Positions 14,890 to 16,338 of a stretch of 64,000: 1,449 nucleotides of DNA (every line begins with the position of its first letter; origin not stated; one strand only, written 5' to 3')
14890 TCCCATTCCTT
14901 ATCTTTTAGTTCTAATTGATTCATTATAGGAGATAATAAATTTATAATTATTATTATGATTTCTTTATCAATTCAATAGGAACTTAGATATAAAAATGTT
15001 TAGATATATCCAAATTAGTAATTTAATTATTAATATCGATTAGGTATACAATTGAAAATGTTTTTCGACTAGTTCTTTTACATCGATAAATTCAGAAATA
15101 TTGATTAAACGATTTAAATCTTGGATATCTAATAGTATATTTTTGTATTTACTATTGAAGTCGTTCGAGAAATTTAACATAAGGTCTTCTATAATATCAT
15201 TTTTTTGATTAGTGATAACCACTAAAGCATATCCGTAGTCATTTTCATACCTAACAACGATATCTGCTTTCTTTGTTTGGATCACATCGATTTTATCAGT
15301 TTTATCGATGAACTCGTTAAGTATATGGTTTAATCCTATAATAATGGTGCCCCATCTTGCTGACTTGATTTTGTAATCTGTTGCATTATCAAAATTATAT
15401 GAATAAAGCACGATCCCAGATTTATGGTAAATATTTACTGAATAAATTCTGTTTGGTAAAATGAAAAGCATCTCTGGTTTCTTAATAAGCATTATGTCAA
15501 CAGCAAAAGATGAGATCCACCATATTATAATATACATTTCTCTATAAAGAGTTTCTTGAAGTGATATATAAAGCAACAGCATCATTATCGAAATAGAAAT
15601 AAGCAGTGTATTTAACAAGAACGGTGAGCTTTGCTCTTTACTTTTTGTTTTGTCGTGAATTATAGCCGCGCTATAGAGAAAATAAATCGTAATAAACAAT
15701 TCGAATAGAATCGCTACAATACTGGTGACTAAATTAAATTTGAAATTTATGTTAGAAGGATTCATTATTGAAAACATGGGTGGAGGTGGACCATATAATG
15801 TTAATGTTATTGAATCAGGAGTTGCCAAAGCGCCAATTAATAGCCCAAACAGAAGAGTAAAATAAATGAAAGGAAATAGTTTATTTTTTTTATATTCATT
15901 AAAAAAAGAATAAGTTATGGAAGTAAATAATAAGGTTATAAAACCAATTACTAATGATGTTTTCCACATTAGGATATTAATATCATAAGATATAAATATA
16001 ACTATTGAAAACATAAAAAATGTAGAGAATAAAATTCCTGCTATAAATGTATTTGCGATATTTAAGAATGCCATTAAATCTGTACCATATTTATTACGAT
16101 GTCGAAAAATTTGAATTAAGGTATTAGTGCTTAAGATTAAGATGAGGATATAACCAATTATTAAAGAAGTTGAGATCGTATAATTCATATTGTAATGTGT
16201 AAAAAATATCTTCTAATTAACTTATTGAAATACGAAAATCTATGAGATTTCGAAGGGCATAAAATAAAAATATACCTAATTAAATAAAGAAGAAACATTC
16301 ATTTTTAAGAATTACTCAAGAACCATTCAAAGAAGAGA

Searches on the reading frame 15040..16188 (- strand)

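Call 3: search_protein_families(library=pfam, proteins=[window:15040-16188:-])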
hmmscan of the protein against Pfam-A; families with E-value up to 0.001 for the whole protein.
window:15040-16188:- (382 aa): 1 family
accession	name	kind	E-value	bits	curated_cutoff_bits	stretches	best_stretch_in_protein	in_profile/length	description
PF19031.6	Intu_longin_1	-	0.00022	21.9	23.7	1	260-341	22-91/112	First Longin domain of INTU, CCZ1 and HPS4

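Call 4: search_protein_families(library=ncbifam, proteins=[window:15040-16188:-])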
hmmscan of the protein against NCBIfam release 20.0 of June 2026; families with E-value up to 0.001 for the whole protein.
window:15040-16188:- (382 aa): 0 families
